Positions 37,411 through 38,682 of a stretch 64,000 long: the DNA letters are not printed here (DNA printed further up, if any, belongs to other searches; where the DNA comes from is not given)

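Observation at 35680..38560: Low-GC two-gene restriction-modification island with an unclassified nuclease partner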

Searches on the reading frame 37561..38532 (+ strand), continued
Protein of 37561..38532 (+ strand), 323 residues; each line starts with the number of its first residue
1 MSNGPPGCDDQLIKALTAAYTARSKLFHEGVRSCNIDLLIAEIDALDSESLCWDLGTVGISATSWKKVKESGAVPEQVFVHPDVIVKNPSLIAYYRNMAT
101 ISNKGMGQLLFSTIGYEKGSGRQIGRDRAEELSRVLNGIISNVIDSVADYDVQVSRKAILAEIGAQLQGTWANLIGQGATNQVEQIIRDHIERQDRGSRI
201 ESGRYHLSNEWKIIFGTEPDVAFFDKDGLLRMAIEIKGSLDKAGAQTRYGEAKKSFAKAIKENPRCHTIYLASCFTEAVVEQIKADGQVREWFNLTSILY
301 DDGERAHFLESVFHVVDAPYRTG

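Call 26: predict_structure(alignment_id=A1)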
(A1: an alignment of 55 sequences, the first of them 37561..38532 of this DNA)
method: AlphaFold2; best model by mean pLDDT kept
length: 323 residues; sequences in the alignment: 55
mean_pLDDT: 92.3   pTM: 0.80
mean pLDDT of the five models: 92.3, 91.3, 90.4, 86.8, 85.4
residues with pLDDT >= 90: 256; 70-90: 56; 50-70: 4; < 50: 7
segments of 3 or more residues with pLDDT < 50: 1-5
pLDDT, mean of each block of 10 residues (from residue 1): 59 88 90 92 91 97 97 95 97 97 94 94 95 98 96 93 92 87 96 97 97 95 97 92 85 96 97 90 94 93 96 90 49
secondary structure, 60 per line:
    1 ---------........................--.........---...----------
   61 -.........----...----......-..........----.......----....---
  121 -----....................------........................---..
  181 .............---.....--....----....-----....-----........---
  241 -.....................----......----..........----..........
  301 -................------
elements in order: H10-33 H36-44 H62-70 H82-87 H89-98 H103-109 H114-117 H126-145 H152-175 H179-193 E197-201 E204-207 E212-215 E221-224 E230-237 H242-262 E267-272 H277-286 E291-294 H295-300 H302-317

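Call 36: find_related_loci(query=A1, collection=genome_contigs, flank=10000)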
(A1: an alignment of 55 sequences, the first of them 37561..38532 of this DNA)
Query A1 (323 aa) in genome_contigs; peptide patterns used: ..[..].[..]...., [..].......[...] (x = any residue, [..] = any of these).
50 stretches matched a pattern; 23 encode a relative of the query (tblastn E <= 1e-3); 23 distinct loci.
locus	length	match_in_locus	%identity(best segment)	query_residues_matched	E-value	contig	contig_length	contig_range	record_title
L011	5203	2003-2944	60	8-321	5e-136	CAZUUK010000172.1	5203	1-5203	MAG TPA_asm: uncultured Planctomycetota bacterium isolate SRP068000_co1_50 genome assembly, contig: NODE_37678_length_52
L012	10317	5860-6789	60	9-319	2e-129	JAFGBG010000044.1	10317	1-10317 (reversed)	MAG: Sedimentisphaerales bacterium isolate Zod_Metabat.1017 k87_2179061, whole genome shotgun sequence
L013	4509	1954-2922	59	4-319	1e-128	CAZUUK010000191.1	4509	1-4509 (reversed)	MAG TPA_asm: uncultured Planctomycetota bacterium isolate SRP068000_co1_50 genome assembly, contig: NODE_47588_length_45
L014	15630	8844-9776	59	9-319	1e-126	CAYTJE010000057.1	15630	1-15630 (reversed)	MAG TPA_asm: uncultured Anaerolineales bacterium isolate SRP141376_co1_325 genome assembly, contig: NODE_7547_length_156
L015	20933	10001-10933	59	9-319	1e-125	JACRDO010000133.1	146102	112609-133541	MAG: Elusimicrobia bacterium isolate NC_groundwater_1674_Pr3_B-0.1um_65_18 SR-2_scaffold_141_2803342, whole genome shotg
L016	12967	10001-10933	59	9-319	1e-125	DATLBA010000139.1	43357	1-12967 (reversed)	MAG TPA_asm: Phycisphaerae bacterium isolate SMAG_U14286 k141_1251278, whole genome shotgun sequence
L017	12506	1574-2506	57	9-319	2e-122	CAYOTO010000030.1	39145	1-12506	MAG TPA_asm: uncultured Pirellulales bacterium isolate binchicken_co17_372 genome assembly, contig: NODE_2986_length_391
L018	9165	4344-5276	57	9-319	4e-121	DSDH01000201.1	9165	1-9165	MAG TPA_asm: Phycisphaerales bacterium isolate SpSt-1214 Ga0129302_1004490, whole genome shotgun sequence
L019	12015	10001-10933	59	9-319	3e-121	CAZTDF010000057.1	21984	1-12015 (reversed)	MAG TPA_asm: uncultured Pirellulales bacterium isolate SRP214966_co5_256 genome assembly, contig: NODE_1823_length_21984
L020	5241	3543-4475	57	9-319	2e-120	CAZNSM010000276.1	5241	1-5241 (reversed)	MAG TPA_asm: uncultured Pirellulales bacterium isolate binchicken_co43_162 genome assembly, contig: NODE_27148_length_52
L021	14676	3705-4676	56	1-319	2e-118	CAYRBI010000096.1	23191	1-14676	MAG TPA_asm: uncultured bacterium isolate binchicken_co66_130 genome assembly, contig: NODE_3634_length_23191_cov_10.569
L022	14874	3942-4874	55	9-319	1e-117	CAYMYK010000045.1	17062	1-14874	MAG TPA_asm: uncultured Pirellulales bacterium isolate SRP214966_co5_301 genome assembly, contig: NODE_2818_length_17062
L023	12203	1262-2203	56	5-319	3e-117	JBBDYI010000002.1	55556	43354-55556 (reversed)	MAG: Pirellulales bacterium isolate LejiaD_2_63_11 Lejia_D_1014_length_55556_cov_7, whole genome shotgun sequence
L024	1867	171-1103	57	9-319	5e-124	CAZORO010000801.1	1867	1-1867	MAG TPA_asm: uncultured bacterium isolate SRP278314_co2_16 genome assembly, contig: NODE_102282_length_1867_cov_3.667219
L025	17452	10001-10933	55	9-319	8e-116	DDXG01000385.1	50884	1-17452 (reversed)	MAG TPA_asm: Phycisphaerales bacterium UBA2266 UBA2266_contig_20028, whole genome shotgun sequence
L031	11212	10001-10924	36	10-316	2e-57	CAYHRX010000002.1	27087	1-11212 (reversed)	MAG TPA_asm: uncultured Chitinophagales bacterium isolate ERP119705_co14_37 genome assembly, contig: NODE_1445_length_27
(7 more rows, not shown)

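Call 40: search_solved_structures(query=A1, max_evalue=10, show_alignments=3)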
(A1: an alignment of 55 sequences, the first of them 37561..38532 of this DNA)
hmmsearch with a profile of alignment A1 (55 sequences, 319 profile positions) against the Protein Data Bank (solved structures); distinct sequences matched with E-value up to 10: 0.

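Call 45: search_dna_similar(query=window:37561-38532:+, collection=plasmids, mode=protein, max_evalue=0.001, max_rows=20)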
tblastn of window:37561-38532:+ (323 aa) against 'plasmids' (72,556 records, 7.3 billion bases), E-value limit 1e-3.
Records with a match: 22; places in all: 22; records where one place covers at least 80% of the query: 1.
Best place of each record, by identity: <60% 22.
By first word of the organism name: Klebsiella 6; Aeromonas 5; Serratia 2; Enterobacter 2; Xanthomonas 1; Nostoc 1; Comamonas 1; Citrobacter 1; Raoultella 1; Pseudomonas 1; and 1 more.
By predicted mobility (MOB-suite, as given by PLSDB): mobilizable 14; non-mobilizable 5; conjugative 3.
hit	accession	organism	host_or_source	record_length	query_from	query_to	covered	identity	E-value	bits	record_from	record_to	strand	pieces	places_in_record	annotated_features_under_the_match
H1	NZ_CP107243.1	Xanthomonas hortorum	Greek oregano,Diseased leaves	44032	37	321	88%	26.5%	6e-4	49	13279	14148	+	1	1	XcyI family restriction endonuclease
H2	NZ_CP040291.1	Nostoc sp. C057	Phaeoceros,pure culture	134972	91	316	70%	29.7%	5e-23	106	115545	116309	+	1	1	XcyI family restriction endonuclease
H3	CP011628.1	Klebsiella oxytoca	Homo sapiens,Perirectal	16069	37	259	69%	28.5%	6e-5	52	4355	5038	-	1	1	restriction endonuclease Cfr9I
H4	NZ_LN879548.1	Comamonas thiooxydans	biphenyl as a sole carbon source from ...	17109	37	259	69%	28.5%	6e-5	52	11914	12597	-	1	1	XcyI family restriction endonuclease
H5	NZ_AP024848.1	Serratia marcescens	-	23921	37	259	69%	28.5%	6e-5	52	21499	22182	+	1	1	XcyI family restriction endonuclease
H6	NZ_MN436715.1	Klebsiella pneumoniae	-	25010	37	259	69%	28.5%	6e-5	52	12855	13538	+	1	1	XcyI family restriction endonuclease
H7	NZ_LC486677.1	Serratia marcescens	-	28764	37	259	69%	28.5%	6e-5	52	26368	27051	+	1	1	XcyI family restriction endonuclease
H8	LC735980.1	Enterobacter roggenkampii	-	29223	37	259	69%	28.5%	6e-5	52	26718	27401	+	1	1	hypothetical protein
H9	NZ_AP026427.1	Klebsiella quasipneumoniae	-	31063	37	259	69%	28.5%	6e-5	52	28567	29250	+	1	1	XcyI family restriction endonuclease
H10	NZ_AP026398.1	Klebsiella quasipneumoniae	-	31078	37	259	69%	28.5%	6e-5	52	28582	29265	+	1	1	XcyI family restriction endonuclease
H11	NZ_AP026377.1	Aeromonas caviae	-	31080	37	259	69%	28.5%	6e-5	52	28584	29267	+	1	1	XcyI family restriction endonuclease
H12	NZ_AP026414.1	Klebsiella quasipneumoniae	-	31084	37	259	69%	28.5%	6e-5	52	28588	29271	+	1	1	XcyI family restriction endonuclease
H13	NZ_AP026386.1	Citrobacter braakii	-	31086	37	259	69%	28.5%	6e-5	52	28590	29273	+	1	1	XcyI family restriction endonuclease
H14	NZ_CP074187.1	Raoultella planticola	lake water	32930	37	259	69%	28.5%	6e-5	52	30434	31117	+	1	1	XcyI family restriction endonuclease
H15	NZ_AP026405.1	Aeromonas caviae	-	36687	37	259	69%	28.5%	6e-5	52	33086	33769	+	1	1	XcyI family restriction endonuclease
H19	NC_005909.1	Pseudomonas alcaligenes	-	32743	37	259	69%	28.5%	6e-5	52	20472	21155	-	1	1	XcyI family restriction endonuclease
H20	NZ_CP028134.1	Aeromonas veronii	Discus,bacteria,spleen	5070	72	269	61%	30.9%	1e-7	61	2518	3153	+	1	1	XcyI family restriction endonuclease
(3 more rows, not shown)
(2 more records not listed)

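Call 50: get_annotated_region(hit=H2, flank=3500)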
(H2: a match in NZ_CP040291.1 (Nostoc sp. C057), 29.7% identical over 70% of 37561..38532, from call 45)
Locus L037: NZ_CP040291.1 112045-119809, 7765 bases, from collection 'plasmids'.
description: Nostoc sp. C057 plasmid p057_J
organism: Nostoc sp. C057 (NCBI taxid 2576903)
taxonomy: Bacteria; Cyanobacteriota; Cyanophyceae; Nostocales; Nostocaceae; Nostoc; Nostoc sp. C057
host: -; source: Phaeoceros,pure culture; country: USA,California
typing (MOB-suite, as given by PLSDB): non-mobilizable
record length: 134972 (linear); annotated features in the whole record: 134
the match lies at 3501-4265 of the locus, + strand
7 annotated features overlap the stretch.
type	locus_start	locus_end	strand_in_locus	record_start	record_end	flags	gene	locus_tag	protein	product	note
CDS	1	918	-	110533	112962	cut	-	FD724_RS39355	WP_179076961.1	response regulator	GO:0000160 - phosphorelay signal transduction system [Evidence IEA]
CDS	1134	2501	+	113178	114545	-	-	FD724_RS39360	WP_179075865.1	IS4 family transposase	-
CDS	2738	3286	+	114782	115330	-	-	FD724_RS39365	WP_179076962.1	hypothetical protein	-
CDS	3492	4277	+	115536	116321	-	-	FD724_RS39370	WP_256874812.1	XcyI family restriction endonuclease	GO:0009307 - DNA restriction-modification system [Evidence IEA]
CDS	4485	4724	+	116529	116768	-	-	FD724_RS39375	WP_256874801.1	hypothetical protein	-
CDS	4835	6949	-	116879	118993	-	-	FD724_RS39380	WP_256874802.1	formylglycine-generating enzyme family protein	-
CDS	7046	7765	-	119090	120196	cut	-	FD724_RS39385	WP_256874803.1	HEAT repeat domain-containing protein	-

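Call 51: search_protein_families(library=pfam, proteins=[L037:3492-4277:+], max_evalue=0.01)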
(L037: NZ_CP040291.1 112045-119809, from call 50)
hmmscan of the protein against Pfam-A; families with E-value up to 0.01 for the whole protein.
L037:3492-4277:+ (261 aa): 2 families
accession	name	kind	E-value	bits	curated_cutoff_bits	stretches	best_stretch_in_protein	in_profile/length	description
PF09571.16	RE_XcyI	-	3.2e-17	63.2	25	2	151-260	194-304/305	XcyI restriction endonuclease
PF09194.16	Endonuc-BsobI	-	0.00015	21.7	25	0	168-224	222-282/313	Restriction endonuclease BsobI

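Call 54: get_annotated_region(hit=H1, flank=2500)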
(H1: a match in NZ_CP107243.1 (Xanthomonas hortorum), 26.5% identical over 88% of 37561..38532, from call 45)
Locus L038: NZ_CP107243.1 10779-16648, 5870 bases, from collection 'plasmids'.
description: Xanthomonas hortorum strain Oregano 108 plasmid unnamed2, complete sequence
organism: Xanthomonas hortorum (NCBI taxid 56454)
taxonomy: Bacteria; Pseudomonadota; Gammaproteobacteria; Lysobacterales; Lysobacteraceae; Xanthomonas; Xanthomonas hortorum
host: -; source: Greek oregano,Diseased leaves; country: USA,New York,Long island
typing (MOB-suite, as given by PLSDB): conjugative; relaxase MOBF; mating-pair formation MPF_T
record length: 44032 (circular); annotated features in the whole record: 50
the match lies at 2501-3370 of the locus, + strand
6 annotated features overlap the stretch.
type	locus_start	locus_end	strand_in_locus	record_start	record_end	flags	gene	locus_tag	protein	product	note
CDS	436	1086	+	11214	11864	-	-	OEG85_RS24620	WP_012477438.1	recombinase family protein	GO:0006310 - DNA recombination [Evidence IEA]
CDS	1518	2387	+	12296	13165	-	-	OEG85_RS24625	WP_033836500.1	site-specific DNA-methyltransferase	GO:0009307 - DNA restriction-modification system [Evidence IEA]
CDS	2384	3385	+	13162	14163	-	-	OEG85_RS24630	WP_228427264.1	XcyI family restriction endonuclease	GO:0009307 - DNA restriction-modification system [Evidence IEA]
CDS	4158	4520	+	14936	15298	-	-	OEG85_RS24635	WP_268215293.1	type II toxin-antitoxin system RelE/ParE family toxin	-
CDS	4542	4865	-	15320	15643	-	-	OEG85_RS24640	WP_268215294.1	helix-turn-helix transcriptional regulator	-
CDS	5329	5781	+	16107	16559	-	-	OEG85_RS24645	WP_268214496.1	hypothetical protein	-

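Call 55: get_annotated_region(hit=H20, flank=2500)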
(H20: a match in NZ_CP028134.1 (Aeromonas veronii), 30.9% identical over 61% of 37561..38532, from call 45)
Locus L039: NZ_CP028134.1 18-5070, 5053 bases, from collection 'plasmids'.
description: Aeromonas veronii strain 17ISAe plasmid p17ISAe, complete sequence
organism: Aeromonas veronii (NCBI taxid 654)
taxonomy: Bacteria; Pseudomonadota; Gammaproteobacteria; Aeromonadales; Aeromonadaceae; Aeromonas; Aeromonas veronii
host: -; source: Discus,bacteria,spleen; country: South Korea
typing (MOB-suite, as given by PLSDB): non-mobilizable; replicon rep_cluster_2022
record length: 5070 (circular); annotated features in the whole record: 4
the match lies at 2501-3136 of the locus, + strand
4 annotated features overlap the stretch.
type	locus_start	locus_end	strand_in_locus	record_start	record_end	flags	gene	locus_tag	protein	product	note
CDS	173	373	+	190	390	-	-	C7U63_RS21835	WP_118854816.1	hypothetical protein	-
CDS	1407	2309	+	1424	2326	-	-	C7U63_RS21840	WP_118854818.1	site-specific DNA-methyltransferase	GO:0009307 - DNA restriction-modification system [Evidence IEA]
CDS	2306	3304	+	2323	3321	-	-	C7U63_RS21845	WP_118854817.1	XcyI family restriction endonuclease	GO:0009307 - DNA restriction-modification system [Evidence IEA]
CDS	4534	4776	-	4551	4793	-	-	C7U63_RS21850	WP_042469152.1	hypothetical protein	-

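Call 56: get_annotated_region(hit=H19, flank=2500)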
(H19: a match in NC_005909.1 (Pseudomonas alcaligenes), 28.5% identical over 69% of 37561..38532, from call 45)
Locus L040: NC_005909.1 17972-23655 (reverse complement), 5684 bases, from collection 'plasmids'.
description: Pseudomonas alcaligenes plasmid pRA2, complete sequence
organism: Pseudomonas alcaligenes (NCBI taxid 43263)
taxonomy: Bacteria; Pseudomonadota; Gammaproteobacteria; Pseudomonadales; Pseudomonadaceae; Pseudomonas; Pseudomonas alcaligenes
host: -; source: -; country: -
typing (MOB-suite, as given by PLSDB): mobilizable; relaxase MOBP
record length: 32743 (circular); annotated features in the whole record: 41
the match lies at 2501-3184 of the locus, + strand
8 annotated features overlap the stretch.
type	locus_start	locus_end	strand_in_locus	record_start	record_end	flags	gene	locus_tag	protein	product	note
CDS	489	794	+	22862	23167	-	-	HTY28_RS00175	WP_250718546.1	hypothetical protein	-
CDS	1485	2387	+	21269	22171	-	-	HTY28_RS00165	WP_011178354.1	site-specific DNA-methyltransferase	GO:0009307 - DNA restriction-modification system [Evidence IEA]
CDS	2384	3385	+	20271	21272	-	-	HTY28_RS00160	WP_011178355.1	XcyI family restriction endonuclease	GO:0009307 - DNA restriction-modification system [Evidence IEA]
CDS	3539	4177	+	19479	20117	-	parA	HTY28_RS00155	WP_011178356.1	ParA family partition ATPase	-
CDS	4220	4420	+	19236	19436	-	-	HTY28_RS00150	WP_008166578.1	plasmid partition protein ParG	-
CDS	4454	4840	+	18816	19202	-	parC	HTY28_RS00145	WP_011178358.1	ParC family partition-associated protein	-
CDS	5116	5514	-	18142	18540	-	merR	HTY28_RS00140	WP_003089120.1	Hg(II)-responsive transcriptional regulator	GO:0006355 - regulation of DNA-templated transcription [Evidence IEA]; GO:0046689 - response to mercury ion [Evidence ...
CDS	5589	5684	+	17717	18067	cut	-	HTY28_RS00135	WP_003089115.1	mercuric transporter MerT family protein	-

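Call 88: search_protein_families(library=pfam, proteins=[L040:2384-3385:+, L038:2384-3385:+, L040:1485-2387:+, P0088, L031:10001-10924:+], max_evalue=0.01)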
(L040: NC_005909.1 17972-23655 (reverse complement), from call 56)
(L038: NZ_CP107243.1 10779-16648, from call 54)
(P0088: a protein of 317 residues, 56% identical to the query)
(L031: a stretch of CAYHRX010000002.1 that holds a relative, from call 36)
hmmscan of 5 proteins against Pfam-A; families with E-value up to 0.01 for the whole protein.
L040:2384-3385:+ (333 aa): 1 family
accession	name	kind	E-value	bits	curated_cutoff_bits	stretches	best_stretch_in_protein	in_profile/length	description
PF09571.16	RE_XcyI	-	6e-110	367.7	25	1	22-327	4-305/305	XcyI restriction endonuclease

L038:2384-3385:+ (333 aa): 1 family
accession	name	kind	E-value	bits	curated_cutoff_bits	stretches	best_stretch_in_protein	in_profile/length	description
PF09571.16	RE_XcyI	-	8.9e-111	370.5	25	1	22-327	4-305/305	XcyI restriction endonuclease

L040:1485-2387:+ (300 aa): 1 family
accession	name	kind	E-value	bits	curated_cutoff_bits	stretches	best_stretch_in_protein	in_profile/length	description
PF01555.25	N6_N4_Mtase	-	7.9e-55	186.6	26.7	1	45-284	1-220/221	DNA methylase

P0088 (317 aa): 1 family
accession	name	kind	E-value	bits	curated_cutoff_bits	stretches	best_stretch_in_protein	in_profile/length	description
PF09571.16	RE_XcyI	-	5.6e-21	75.6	25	1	33-295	14-284/305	XcyI restriction endonuclease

L031:10001-10924:+ (308 aa): 2 families
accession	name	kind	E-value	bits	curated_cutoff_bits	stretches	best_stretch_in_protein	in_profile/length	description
PF09571.16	RE_XcyI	-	3.6e-21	76.2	25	1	54-260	39-257/305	XcyI restriction endonuclease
PF09194.16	Endonuc-BsobI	-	1.9e-05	24.6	25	1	219-274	223-282/313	Restriction endonuclease BsobI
